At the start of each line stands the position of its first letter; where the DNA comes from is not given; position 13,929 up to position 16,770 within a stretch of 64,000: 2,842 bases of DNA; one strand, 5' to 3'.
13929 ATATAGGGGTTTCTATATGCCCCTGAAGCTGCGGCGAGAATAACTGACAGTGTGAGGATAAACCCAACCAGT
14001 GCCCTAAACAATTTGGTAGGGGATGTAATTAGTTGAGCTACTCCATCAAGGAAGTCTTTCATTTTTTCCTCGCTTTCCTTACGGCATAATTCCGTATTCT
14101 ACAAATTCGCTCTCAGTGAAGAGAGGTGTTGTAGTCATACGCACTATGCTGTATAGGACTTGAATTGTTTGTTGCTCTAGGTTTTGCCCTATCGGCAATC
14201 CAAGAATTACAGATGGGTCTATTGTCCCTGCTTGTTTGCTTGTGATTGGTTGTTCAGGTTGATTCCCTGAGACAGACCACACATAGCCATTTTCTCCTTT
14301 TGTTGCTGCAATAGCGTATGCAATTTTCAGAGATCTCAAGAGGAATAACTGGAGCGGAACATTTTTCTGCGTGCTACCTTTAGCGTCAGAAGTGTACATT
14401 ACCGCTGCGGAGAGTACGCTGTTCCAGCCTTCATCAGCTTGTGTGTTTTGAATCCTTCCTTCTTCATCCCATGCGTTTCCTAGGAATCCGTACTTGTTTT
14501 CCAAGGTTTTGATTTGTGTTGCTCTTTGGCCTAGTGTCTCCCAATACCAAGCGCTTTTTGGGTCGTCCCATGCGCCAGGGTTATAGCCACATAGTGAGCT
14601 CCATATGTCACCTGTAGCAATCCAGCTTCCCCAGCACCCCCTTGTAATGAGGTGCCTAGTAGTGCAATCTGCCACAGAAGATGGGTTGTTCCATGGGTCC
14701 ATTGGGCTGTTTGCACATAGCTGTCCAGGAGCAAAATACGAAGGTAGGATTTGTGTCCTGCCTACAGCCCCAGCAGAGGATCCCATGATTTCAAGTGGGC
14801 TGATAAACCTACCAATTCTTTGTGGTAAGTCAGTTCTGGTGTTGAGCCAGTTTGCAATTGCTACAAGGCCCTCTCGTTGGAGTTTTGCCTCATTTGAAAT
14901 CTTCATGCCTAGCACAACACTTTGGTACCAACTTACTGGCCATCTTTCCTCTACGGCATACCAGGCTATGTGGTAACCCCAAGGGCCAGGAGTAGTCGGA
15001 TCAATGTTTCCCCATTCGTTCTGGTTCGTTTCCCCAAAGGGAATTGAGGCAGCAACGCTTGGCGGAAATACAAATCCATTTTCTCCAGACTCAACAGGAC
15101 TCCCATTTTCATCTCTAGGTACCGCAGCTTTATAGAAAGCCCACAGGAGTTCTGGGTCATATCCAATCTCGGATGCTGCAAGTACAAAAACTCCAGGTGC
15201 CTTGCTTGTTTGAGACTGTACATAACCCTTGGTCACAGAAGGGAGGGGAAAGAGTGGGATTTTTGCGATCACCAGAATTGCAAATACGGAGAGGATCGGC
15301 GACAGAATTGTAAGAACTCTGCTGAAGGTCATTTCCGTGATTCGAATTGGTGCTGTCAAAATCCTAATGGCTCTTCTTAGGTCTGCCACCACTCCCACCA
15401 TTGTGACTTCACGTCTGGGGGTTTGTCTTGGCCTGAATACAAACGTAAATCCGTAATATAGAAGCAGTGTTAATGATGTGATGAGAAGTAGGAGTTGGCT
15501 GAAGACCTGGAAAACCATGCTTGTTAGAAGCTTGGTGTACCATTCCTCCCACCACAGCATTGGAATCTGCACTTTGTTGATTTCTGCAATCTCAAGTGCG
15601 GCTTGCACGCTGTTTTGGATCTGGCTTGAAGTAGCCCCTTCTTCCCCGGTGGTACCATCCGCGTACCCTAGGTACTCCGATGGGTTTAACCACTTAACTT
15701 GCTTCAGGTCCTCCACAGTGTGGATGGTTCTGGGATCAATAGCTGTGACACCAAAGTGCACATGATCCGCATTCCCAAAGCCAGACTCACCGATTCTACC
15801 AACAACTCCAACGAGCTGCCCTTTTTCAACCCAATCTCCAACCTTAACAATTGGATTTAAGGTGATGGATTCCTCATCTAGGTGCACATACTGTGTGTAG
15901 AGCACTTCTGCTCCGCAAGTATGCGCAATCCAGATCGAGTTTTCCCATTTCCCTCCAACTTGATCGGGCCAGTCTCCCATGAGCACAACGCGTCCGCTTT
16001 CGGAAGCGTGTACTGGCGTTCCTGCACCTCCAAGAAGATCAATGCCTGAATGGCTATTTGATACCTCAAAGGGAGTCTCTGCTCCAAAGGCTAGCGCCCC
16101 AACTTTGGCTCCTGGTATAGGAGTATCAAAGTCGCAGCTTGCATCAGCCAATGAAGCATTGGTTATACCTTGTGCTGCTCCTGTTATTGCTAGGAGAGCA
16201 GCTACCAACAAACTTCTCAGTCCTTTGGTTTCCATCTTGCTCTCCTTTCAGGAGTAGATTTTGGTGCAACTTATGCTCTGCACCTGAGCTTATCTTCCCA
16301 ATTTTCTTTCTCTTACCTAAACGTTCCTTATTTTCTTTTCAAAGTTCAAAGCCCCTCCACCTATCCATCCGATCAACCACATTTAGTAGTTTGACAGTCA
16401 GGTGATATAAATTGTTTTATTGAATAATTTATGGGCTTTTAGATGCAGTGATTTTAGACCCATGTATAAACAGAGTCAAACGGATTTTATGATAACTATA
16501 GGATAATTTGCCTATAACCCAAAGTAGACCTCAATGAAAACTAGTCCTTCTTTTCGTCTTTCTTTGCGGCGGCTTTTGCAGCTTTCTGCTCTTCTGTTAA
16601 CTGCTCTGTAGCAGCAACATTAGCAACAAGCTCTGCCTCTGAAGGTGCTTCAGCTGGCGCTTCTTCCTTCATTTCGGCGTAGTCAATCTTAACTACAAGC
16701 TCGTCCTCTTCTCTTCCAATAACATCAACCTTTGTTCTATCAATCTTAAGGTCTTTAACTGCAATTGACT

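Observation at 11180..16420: Compositionally foreign 5-gene island built around a membrane-embedded M23 peptidase / lytic transglycosylase fusion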

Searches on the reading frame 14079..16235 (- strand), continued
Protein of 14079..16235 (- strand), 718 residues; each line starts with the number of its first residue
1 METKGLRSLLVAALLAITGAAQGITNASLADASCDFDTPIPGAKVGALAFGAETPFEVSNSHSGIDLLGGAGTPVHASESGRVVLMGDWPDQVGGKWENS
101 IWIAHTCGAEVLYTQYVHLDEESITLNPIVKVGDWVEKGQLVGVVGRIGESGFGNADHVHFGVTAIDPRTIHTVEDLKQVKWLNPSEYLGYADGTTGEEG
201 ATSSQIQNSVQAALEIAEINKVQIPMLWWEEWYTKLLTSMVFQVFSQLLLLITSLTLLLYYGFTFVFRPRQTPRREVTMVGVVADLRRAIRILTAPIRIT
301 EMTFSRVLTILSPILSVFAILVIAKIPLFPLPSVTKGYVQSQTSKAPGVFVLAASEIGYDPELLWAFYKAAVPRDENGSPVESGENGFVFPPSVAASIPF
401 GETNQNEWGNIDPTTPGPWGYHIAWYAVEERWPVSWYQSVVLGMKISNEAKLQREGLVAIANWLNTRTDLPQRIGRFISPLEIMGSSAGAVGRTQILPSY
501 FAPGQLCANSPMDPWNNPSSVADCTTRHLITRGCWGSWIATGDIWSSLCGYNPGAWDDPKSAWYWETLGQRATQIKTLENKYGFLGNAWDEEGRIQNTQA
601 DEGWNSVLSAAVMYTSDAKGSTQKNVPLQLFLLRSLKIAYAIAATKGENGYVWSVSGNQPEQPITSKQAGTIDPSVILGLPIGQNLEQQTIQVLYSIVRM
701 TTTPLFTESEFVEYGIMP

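Call 72: search_protein_families(library=pfam, proteins=[L023:3378-4562:+, L023:4670-5560:+, L023:5502-6167:+, L022:3963-4835:+, L022:6291-7058:+, L022:7074-7691:+], max_evalue=0.1)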
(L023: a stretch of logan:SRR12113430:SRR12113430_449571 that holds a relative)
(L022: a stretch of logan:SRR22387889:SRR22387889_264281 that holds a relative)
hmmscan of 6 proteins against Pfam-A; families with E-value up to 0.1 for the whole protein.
L023:3378-4562:+ (394 aa): 2 families
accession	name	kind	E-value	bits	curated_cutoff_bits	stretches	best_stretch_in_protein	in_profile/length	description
PF01476.26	LysM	-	5.8e-14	52.2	20.9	1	351-394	1-43/43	LysM domain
PF23457.1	LysM2_NFP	-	0.022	15.2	36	1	350-394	7-54/56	NFP LysM2 domain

L023:4670-5560:+ (296 aa): 1 family
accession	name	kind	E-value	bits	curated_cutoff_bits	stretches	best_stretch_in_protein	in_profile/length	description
PF06679.17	DUF1180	-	0.017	16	27.7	1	133-213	5-79/167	Membrane protein FAM174-like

L023:5502-6167:+ (221 aa): 0 families

L022:3963-4835:+ (290 aa): 0 families

L022:6291-7058:+ (255 aa): 1 family
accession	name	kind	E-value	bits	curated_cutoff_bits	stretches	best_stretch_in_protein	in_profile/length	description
PF07332.16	Phage_holin_3_6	-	0.00031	21.2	28.4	1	179-251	35-106/116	Putative Actinobacterial Holin-X, holin superfamily III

L022:7074-7691:+ (205 aa): 0 families

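Call 84: find_encoding_contigs(protein=P0168, flank=10000, max_places=3)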
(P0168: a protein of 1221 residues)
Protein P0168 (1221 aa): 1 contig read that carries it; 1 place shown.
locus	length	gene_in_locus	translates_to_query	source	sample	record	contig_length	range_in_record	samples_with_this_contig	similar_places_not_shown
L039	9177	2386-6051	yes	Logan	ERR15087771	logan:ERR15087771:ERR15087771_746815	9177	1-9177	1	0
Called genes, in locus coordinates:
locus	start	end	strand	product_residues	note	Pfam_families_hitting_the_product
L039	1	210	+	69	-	?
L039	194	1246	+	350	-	PF18917:LiaI-LiaF-like_TM1, PF22570:LiaF-TM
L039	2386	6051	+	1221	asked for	PF01551:Peptidase_M23, PF01510:Amidase_2, PF09992:NAGPA (weak)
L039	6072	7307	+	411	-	-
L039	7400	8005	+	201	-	-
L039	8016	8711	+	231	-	-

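Call 87: search_protein_families(library=ncbifam, proteins=[window:14079-16235:-], max_evalue=0.1)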
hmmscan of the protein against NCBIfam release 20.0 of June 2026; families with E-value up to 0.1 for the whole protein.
window:14079-16235:- (718 aa): 11 families
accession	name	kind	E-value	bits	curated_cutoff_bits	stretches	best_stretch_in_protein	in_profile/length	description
NF052530.1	Heli_ShapePgp3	exception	4.1e-12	45.8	300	1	58-170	163-257/270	peptidoglycan metallopeptidase Pgp3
NF004799.0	PRK06148.1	subfamily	2.4e-09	35.7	1128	1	61-176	440-553/1015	hypothetical protein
NF052336.1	PdgHdaseHSB100310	equivalog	6.6e-08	32.3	500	1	23-167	22-145/316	peptidoglycan hydrolase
NF052529.1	PG_M23_Pgp6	exception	6e-07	28.5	600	1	57-164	329-420/452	peptidoglycan metallopeptidase Pgp6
NF040883.1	amid_act_ActS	equivalog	1.6e-05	24.3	375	1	62-169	136-230/242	amidase activator ActS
NF053824.1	PdgNdpepShyC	equivalog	0.00032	19.7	700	1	60-170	294-391/429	peptidoglycan DD-endopeptidase ShyC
NF050804.1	CellDivDipMCaul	equivalog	0.0019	17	900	1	34-163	505-613/634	cell division endopeptidase DipM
NF008652.0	PRK11649.1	equivalog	0.0041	15.9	341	1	61-163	312-397/439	murein DD-endopeptidase MepM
NF053825.1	PdgNdpepShyA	equivalog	0.017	13.8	700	1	61-163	295-380/425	peptidoglycan DD-endopeptidase ShyA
TIGR02283.1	MltB_2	subfamily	0.052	12.8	248.45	1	480-535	146-202/300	lytic murein transglycosylase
NF041208.1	celldiv_DipM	equivalog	0.081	12.1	740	0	59-163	316-404/419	cell division endopeptidase DipM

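Call 88: search_protein_families(library=padloc, proteins=[window:14079-16235:-], max_evalue=0.1)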
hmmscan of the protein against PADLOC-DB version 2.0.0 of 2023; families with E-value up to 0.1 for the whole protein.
window:14079-16235:- (718 aa): 0 families

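Call 96: list_cluster_members(proteins=[P0162, L020:1211-2203:-, L020:2279-2824:-, L020:2903-5227:-, L020:8865-10313:+, P0151, P0153, P0159, P0163, P0168])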
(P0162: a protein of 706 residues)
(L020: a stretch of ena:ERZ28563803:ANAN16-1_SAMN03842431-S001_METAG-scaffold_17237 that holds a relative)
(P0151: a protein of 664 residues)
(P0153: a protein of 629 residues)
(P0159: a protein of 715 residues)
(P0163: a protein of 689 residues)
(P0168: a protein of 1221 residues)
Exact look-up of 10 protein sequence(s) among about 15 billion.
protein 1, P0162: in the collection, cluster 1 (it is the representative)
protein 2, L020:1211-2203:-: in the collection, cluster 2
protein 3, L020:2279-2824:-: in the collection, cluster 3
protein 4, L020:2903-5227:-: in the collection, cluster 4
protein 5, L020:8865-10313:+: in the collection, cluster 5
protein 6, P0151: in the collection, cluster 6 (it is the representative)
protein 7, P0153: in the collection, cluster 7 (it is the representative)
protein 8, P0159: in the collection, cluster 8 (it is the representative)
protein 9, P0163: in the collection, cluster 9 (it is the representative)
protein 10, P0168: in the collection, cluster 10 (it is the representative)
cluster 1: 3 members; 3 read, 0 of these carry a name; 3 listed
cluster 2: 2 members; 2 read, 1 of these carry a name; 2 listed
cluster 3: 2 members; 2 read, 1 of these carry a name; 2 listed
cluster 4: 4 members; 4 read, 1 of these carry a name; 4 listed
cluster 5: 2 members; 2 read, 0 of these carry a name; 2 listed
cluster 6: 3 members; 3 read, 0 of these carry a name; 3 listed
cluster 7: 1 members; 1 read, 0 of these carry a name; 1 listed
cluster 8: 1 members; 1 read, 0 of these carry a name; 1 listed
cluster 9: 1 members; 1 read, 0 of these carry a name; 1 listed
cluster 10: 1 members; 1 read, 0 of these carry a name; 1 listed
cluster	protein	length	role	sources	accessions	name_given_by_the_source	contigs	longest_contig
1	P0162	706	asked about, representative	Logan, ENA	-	-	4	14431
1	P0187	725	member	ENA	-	-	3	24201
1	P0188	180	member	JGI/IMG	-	-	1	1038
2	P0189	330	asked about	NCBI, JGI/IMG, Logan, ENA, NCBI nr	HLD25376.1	MAG TPA: methionyl-tRNA formyltransferase [Patescibacteria group bacterium] | methionyl-tRNA formyltransferase [Patescibacteria group bacterium]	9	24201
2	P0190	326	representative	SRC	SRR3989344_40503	-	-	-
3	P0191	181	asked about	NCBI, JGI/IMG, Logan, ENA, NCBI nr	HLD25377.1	MAG TPA: peptide deformylase [Patescibacteria group bacterium] | peptide deformylase [Patescibacteria group bacterium]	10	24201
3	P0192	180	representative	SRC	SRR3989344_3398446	-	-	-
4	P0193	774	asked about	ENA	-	-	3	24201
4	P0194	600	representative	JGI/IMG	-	-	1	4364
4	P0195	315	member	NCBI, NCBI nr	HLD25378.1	MAG TPA: hypothetical protein VJB96_05685, partial [Patescibacteria group bacterium] | hypothetical protein [Patescibacteria group bacterium]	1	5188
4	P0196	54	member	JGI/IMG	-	-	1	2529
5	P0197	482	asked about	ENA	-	-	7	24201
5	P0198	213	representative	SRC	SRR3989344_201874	-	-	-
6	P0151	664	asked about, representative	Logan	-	-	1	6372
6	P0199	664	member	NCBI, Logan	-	-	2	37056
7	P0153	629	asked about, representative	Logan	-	-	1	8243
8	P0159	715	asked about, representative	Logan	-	-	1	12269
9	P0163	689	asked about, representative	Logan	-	-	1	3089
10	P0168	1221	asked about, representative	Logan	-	-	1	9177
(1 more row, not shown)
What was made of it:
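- The L020 flanks are annotated Patescibacteria (call 96).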

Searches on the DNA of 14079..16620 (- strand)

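Call 82: search_rna_families(source=window, start=16150, end=16620, threshold=evalue, max_evalue=1)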
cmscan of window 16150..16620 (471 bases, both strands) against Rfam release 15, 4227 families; matches with E-value up to 1: 0.
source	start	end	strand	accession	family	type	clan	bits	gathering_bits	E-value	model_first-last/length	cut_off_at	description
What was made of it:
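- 16236..16540 (-): 305-nt leader between the rplY stop and the gene 1 start. GC drops to native level from about 16300. It holds a promoter-like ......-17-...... at 16479..16451. No terminator-like site was found here on the minus strand, so read-through from rplY is possible. No Rfam match at E <= 1 (call 82).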

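Call 83: search_rna_families(sources=[L023, L019, L022], threshold=evalue, max_evalue=0.1)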
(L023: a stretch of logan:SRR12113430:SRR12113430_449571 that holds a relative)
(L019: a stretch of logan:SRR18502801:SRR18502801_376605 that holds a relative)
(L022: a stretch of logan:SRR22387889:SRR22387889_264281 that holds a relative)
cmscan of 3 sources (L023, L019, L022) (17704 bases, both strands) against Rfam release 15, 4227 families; matches with E-value up to 0.1: 0.
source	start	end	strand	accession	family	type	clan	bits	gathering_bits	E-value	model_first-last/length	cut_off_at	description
